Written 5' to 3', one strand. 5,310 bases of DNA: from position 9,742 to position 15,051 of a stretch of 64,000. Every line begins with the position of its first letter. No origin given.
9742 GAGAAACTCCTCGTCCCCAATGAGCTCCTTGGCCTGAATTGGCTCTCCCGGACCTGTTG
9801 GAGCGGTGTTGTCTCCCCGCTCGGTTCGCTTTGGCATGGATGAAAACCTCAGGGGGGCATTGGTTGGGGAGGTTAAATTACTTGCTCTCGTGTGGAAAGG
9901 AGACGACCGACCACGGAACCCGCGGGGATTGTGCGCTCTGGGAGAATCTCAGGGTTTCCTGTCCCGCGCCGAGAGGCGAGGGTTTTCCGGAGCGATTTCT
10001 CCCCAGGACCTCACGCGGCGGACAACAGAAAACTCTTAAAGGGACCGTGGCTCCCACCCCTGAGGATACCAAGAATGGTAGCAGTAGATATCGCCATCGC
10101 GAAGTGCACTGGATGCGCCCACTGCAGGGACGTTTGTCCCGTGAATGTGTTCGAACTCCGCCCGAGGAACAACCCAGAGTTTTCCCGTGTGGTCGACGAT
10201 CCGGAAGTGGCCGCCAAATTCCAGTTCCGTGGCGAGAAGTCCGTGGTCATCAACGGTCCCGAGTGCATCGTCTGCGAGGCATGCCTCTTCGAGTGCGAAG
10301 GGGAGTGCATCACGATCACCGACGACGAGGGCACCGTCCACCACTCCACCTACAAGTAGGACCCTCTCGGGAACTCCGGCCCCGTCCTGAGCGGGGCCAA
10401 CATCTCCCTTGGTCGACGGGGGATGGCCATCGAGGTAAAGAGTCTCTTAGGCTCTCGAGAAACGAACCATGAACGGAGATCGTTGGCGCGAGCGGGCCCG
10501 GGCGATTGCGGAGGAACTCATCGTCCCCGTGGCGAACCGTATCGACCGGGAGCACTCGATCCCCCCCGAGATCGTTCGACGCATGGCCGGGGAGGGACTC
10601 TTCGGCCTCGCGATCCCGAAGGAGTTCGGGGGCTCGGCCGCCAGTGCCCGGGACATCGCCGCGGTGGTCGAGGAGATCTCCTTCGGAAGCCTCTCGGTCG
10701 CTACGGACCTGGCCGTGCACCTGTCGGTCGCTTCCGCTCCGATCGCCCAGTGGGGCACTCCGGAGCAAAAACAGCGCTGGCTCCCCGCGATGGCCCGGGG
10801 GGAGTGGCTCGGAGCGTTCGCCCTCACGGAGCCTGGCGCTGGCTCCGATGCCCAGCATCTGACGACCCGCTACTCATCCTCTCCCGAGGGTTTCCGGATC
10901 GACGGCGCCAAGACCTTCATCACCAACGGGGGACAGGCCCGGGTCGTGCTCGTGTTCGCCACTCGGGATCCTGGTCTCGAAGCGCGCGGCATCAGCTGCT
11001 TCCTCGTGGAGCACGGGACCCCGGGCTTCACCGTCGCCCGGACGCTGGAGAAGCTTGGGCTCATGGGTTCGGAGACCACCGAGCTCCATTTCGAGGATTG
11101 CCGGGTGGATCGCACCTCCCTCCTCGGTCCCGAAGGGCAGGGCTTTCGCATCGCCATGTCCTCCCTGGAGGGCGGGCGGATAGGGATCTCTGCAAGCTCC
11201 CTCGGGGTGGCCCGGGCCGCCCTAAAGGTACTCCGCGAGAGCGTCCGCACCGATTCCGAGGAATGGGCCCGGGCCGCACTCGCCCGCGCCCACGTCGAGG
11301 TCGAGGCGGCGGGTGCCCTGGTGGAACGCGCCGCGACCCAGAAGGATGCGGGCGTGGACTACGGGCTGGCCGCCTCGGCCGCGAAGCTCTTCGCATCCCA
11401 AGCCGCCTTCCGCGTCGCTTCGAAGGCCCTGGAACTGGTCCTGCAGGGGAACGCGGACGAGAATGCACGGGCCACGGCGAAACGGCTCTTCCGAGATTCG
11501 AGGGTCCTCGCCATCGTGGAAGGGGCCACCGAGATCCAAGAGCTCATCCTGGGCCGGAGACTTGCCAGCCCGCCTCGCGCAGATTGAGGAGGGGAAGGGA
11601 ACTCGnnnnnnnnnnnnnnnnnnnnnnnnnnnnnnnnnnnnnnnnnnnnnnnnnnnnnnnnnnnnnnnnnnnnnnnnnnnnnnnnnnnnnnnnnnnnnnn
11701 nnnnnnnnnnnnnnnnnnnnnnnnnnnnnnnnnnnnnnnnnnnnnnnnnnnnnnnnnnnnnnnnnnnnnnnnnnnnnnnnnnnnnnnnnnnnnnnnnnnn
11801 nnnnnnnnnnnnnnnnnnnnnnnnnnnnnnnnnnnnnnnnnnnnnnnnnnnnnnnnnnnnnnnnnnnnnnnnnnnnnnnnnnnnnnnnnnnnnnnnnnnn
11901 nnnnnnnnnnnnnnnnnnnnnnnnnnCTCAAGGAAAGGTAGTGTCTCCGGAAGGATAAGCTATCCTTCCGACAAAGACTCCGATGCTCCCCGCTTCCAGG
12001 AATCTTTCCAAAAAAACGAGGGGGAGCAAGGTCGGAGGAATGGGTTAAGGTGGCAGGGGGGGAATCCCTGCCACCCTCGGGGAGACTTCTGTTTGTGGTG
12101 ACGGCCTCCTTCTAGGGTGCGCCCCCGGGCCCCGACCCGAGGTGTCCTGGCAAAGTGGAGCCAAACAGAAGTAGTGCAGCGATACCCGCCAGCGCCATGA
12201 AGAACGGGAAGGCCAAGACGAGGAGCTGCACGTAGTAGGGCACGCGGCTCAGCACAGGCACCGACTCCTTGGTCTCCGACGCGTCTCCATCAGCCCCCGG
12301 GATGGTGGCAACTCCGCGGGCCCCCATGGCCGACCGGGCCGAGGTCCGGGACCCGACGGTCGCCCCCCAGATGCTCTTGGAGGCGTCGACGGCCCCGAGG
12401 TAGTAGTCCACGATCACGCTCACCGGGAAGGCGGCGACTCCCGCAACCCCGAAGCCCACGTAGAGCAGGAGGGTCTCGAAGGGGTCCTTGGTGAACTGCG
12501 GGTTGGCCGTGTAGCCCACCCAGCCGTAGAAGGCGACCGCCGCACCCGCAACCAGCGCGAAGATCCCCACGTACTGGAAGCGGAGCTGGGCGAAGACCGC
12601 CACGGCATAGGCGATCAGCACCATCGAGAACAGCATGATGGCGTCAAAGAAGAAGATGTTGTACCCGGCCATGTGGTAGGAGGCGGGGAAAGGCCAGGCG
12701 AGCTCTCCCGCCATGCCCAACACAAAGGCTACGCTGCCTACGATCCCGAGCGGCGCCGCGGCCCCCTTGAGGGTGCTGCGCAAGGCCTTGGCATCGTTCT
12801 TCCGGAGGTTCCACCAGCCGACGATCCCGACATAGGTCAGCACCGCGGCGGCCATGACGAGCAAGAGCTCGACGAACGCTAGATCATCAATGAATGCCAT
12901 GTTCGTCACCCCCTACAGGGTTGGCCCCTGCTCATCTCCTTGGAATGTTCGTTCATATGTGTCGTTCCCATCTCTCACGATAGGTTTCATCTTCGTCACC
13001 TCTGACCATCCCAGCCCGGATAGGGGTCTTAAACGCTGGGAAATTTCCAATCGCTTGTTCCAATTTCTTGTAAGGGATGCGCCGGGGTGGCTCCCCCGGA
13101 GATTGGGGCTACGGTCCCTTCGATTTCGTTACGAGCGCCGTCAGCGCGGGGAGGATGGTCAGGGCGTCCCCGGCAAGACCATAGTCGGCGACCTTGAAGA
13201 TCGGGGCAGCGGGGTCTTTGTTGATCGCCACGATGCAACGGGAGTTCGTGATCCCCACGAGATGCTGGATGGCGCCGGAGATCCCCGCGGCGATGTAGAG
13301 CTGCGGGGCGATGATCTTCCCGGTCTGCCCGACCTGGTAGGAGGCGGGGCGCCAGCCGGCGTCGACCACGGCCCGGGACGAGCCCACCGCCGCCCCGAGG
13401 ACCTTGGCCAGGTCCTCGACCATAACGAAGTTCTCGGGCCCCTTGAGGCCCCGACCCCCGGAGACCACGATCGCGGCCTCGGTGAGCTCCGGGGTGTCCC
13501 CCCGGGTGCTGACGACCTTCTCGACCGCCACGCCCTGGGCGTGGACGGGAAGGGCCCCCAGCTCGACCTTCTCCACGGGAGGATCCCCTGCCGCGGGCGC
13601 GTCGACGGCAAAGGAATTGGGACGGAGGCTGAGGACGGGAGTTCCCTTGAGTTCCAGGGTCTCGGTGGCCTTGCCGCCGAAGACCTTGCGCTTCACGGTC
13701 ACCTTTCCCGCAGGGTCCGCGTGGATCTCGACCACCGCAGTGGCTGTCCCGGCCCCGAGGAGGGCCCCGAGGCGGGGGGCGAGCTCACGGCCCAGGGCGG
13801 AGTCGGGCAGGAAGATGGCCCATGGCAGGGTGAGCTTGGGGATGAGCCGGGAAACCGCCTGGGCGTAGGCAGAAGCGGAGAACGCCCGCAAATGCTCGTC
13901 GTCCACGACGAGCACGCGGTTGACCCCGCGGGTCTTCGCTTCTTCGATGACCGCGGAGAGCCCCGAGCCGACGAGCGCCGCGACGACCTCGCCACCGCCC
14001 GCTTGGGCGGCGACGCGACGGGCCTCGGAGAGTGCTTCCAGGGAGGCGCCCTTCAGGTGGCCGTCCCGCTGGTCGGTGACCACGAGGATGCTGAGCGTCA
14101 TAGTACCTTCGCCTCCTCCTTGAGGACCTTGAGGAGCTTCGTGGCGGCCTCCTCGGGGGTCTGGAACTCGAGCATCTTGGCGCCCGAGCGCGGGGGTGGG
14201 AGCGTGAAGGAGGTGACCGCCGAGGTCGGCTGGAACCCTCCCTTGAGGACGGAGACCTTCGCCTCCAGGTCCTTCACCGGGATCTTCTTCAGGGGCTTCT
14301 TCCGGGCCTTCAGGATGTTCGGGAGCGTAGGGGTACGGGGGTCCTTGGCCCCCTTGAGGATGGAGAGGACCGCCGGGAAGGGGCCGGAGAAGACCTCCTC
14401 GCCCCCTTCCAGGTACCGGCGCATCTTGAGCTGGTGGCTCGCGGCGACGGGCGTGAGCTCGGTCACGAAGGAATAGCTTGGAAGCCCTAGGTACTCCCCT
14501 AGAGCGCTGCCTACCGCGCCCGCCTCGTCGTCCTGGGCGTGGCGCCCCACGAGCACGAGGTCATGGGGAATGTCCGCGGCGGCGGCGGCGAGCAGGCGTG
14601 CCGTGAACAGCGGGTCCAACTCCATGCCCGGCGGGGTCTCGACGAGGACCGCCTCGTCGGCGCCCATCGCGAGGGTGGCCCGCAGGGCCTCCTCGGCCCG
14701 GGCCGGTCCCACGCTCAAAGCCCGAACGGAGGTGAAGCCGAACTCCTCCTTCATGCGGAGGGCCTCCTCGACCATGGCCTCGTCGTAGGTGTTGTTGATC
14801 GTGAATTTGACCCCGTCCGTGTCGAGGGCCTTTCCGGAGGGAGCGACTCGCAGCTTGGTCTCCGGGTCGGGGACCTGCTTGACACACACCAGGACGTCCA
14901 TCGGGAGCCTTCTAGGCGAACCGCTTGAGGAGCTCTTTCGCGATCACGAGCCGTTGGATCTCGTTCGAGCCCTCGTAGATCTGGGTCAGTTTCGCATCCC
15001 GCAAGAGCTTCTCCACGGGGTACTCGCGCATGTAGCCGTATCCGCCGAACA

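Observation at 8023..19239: Two paralogous QW-motif alpha/alpha-toroid proteins of single-domain size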

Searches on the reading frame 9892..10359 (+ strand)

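Call 76: search_protein_families(library=ncbifam, proteins=[window:9892-10359:+], max_evalue=0.00001)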
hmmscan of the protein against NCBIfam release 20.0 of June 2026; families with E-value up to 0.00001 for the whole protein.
window:9892-10359:+ (155 aa): 7 families
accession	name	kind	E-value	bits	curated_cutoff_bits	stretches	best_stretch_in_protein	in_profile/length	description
NF043039.1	HgcAB_like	equivalog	1.3e-08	34.9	285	0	62-93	292-323/350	HgcAB-like fusion protein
NF005503.0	PRK07118.1-2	equivalog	2e-07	30.6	252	1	65-151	162-240/292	RnfABCDGE type electron transport complex subunit B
TIGR02936.1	fdxN_nitrog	equivalog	2.1e-07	31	80.55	1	65-142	16-89/91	ferredoxin III, nif-specific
NF040864.1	HgcB_ferredoxin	equivalog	3.7e-07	29.9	99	0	63-146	7-67/93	mercury methylation ferredoxin HgcB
NF041165.1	ZFX_Thplmales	equivalog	4.3e-07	30.3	280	1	63-143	62-143/144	zinc-containing ferredoxin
NF006221.0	PRK08348.1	subfamily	3.4e-06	26.8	124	1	67-145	39-97/136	NADH-plastoquinone oxidoreductase subunit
NF005504.0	PRK07118.1-3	equivalog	5e-06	26.1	437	1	66-147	167-243/293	Fe-S cluster domain-containing protein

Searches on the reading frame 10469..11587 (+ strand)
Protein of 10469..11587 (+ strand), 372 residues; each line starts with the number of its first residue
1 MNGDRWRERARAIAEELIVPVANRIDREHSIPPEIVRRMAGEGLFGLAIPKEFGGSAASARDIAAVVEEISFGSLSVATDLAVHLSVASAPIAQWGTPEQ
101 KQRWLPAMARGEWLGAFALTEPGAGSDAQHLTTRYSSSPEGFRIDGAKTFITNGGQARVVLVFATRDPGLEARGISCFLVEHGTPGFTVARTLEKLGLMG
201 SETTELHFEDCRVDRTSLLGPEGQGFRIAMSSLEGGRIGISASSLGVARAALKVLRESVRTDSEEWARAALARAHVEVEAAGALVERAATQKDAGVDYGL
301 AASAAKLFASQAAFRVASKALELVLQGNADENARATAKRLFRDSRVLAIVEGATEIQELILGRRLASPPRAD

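Call 14: search_protein_families(library=pfam, proteins=[window:10469-11587:+], max_evalue=0.001)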
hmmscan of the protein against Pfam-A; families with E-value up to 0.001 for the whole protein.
window:10469-11587:+ (372 aa): 3 families
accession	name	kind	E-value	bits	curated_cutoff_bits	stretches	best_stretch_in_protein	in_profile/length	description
PF02771.21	Acyl-CoA_dh_N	-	3.2e-30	105.3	22.9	1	6-112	7-113/113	Acyl-CoA dehydrogenase, N-terminal domain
PF02770.24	Acyl-CoA_dh_M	-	4.7e-26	91.2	33.3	1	116-211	1-97/97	Acyl-CoA dehydrogenase, middle domain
PF00441.29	Acyl-CoA_dh_1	-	3.6e-24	86.1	22.4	1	223-365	1-149/150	Acyl-CoA dehydrogenase, C-terminal domain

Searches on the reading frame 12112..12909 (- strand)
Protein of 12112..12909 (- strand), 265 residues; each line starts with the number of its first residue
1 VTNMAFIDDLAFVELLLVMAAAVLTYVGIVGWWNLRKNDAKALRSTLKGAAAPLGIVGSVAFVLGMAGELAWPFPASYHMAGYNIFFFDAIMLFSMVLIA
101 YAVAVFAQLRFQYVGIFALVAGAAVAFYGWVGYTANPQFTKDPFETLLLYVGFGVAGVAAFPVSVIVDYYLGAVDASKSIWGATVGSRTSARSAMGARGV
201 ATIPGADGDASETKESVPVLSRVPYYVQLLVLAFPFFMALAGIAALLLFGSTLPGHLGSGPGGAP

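Call 14: search_protein_families(library=pfam, proteins=[window:12112-12909:-], max_evalue=0.001)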
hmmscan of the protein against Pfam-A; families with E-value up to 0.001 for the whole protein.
window:12112-12909:- (265 aa): 1 family
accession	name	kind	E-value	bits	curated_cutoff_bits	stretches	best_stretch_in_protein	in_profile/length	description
PF06168.16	DUF981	-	2e-25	90.3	29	1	4-168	1-152/186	Protein of unknown function (DUF981)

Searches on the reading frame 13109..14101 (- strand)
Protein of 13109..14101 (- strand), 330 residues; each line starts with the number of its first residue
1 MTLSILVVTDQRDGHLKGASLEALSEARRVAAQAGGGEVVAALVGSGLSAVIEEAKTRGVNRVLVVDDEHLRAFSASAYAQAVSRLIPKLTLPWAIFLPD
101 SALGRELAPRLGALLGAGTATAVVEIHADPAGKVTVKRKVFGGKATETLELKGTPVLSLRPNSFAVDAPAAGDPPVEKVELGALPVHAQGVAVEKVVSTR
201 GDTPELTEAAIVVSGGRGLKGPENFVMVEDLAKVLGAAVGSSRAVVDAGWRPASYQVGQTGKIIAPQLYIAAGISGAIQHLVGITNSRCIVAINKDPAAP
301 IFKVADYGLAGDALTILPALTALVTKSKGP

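Call 76: search_protein_families(library=ncbifam, proteins=[window:13109-14101:-], max_evalue=0.00001)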
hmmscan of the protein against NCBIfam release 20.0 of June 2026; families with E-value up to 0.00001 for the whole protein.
window:13109-14101:- (330 aa): 5 families
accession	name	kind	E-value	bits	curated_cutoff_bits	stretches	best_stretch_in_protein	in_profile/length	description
NF042970.1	AcrlCoAredClosAcrA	equivalog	9e-58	196.1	600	2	191-322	221-355/360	acryloyl-CoA reductase electron transfer subunit beta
NF038209.1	mft_etfA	equivalog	1.9e-45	155.5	240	1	27-321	16-299/303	mycofactocin-associated electron transfer flavoprotein alpha subunit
NF051845.1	EtFlavAlphaProt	equivalog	1e-39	136.7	600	1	4-327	92-402/406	electron transfer flavoprotein subunit alpha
NF002889.0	PRK03363.1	equivalog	1.6e-39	136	549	1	56-324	45-311/313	electron transfer flavoprotein subunit alpha/FixB family protein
NF008884.0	PRK11916.1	equivalog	3.3e-32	112.1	528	1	37-322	28-308/312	electron transfer flavoprotein subunit alpha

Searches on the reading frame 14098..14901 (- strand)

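Call 76: search_protein_families(library=ncbifam, proteins=[window:14098-14901:-], max_evalue=0.00001)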
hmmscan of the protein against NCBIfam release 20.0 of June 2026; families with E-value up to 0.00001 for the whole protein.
window:14098-14901:- (267 aa): 6 families
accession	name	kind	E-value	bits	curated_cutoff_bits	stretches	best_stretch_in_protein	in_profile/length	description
NF040731.1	flavo_sub_EftB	exception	9.3e-41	139.9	445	1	3-263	2-257/260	electron transfer flavoprotein subunit beta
NF042971.1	AcrlCoAredClosAcrB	equivalog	5.9e-33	114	475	1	1-262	1-262/266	acryloyl-CoA reductase electron transfer subunit gamma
NF002888.0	PRK03359.1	subfamily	5.1e-25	88.3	219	1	1-214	1-213/256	putative electron transfer flavoprotein FixA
TIGR04503.1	mft_etfB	hypoth_equivalog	5.7e-24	85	200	1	18-238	13-244/290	mycofactocin-associated electron transfer flavoprotein beta subunit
NF008998.0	PRK12342.1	equivalog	2.3e-21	76.3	338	1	1-263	1-252/254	electron transfer flavoprotein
NF051844.1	ETFlavBetaProt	equivalog_domain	1.2e-07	31.5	350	1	56-191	36-166/254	electron transfer flavoprotein subunit beta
